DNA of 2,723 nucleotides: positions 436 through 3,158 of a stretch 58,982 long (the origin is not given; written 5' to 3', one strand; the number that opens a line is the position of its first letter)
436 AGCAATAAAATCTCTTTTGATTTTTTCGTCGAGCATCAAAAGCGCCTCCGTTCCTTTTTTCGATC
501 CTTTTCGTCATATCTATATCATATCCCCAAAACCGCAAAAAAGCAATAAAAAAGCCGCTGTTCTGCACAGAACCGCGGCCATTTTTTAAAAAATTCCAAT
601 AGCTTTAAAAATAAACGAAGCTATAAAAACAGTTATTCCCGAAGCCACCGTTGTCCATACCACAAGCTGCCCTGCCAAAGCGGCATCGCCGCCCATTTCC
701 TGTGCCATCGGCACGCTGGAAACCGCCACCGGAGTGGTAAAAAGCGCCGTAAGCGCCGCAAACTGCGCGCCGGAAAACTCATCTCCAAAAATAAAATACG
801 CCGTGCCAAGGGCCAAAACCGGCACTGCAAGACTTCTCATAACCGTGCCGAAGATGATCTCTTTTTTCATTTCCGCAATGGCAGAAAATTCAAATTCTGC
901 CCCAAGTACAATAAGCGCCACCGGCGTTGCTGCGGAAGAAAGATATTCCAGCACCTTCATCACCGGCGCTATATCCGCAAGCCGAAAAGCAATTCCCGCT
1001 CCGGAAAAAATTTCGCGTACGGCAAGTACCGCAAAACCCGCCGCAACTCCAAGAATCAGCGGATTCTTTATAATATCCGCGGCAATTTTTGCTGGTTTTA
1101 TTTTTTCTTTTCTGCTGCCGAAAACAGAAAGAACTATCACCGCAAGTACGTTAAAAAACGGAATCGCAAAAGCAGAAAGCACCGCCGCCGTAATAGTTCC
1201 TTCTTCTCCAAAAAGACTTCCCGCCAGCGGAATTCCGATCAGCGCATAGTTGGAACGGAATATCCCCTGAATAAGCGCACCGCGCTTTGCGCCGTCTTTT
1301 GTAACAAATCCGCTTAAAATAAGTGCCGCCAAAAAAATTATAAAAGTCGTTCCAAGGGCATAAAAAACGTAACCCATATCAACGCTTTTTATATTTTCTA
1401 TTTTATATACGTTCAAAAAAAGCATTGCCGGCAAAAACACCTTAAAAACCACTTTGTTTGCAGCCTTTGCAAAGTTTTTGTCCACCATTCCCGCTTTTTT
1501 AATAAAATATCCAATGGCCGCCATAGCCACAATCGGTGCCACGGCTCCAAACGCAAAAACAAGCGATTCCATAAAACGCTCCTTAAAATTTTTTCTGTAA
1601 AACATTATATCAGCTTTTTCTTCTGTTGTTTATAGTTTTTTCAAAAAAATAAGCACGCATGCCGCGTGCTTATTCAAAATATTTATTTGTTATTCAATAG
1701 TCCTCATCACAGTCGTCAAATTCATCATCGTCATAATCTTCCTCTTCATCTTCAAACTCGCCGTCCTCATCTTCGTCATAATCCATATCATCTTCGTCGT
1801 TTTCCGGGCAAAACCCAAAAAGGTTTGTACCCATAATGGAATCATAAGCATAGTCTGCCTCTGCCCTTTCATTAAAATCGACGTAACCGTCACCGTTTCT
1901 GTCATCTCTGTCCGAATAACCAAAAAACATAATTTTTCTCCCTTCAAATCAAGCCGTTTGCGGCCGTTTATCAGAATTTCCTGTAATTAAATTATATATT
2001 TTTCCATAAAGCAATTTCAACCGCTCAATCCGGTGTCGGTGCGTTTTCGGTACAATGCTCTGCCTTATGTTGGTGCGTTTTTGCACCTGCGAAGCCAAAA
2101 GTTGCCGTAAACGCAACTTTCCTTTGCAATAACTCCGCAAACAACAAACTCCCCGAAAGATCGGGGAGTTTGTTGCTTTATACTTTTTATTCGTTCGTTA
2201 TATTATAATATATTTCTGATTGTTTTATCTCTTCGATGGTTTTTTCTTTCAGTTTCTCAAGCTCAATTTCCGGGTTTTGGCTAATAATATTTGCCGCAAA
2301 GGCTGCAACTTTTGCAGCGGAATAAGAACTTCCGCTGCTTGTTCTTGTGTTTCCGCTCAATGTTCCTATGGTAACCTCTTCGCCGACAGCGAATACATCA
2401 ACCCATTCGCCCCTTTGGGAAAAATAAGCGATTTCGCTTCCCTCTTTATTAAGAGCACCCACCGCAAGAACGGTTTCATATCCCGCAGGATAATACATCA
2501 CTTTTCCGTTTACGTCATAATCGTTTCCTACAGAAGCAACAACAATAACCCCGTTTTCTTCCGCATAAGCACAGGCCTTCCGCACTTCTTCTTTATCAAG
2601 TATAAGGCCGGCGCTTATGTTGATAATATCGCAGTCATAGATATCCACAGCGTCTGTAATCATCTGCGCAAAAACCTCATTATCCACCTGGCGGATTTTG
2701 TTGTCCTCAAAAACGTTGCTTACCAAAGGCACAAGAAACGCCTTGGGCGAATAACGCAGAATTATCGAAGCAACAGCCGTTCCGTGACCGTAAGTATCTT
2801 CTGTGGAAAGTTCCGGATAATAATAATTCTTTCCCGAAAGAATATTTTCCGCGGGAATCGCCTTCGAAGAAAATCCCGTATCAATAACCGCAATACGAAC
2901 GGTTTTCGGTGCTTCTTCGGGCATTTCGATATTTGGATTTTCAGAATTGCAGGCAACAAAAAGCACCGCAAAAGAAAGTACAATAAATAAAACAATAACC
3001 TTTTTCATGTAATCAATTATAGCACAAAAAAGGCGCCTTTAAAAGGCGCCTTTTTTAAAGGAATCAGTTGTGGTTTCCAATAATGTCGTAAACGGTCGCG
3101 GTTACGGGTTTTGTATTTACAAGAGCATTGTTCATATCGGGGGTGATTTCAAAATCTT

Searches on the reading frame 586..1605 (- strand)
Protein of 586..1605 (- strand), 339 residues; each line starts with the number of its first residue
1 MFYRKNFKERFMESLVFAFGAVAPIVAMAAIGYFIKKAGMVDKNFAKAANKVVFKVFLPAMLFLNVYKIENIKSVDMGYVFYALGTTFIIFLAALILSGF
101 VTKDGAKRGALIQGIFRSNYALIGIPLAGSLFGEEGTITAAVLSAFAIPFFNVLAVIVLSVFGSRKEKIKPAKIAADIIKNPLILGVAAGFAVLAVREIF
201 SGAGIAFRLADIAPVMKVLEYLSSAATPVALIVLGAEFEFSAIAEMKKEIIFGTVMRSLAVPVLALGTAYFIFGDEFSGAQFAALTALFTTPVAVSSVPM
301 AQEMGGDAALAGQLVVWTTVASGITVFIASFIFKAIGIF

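Call 114: search_protein_families(library=pfam, proteins=[window:586-1605:-], max_evalue=0.0001)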
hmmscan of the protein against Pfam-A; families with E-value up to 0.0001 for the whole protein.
window:586-1605:- (339 aa): 1 family
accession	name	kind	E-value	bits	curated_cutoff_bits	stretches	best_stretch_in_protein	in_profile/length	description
PF03547.23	Mem_trans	-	1.7e-20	73.4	25.7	1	18-326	2-339/343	Membrane transport protein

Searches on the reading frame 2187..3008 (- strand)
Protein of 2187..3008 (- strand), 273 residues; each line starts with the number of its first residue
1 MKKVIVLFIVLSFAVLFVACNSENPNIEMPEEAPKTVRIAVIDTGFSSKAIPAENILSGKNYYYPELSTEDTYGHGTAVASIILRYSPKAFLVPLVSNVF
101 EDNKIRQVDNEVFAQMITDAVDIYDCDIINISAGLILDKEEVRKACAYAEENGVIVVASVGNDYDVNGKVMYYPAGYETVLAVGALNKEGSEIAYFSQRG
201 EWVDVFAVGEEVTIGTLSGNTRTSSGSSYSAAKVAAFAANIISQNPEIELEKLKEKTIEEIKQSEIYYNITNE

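Call 114: search_protein_families(library=pfam, proteins=[window:2187-3008:-], max_evalue=0.0001)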
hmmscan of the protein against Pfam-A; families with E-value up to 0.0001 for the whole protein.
window:2187-3008:- (273 aa): 1 family
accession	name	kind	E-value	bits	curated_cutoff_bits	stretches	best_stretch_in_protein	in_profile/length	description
PF00082.27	Peptidase_S8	-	9e-31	107.7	21.8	1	35-260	2-272/288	Subtilase family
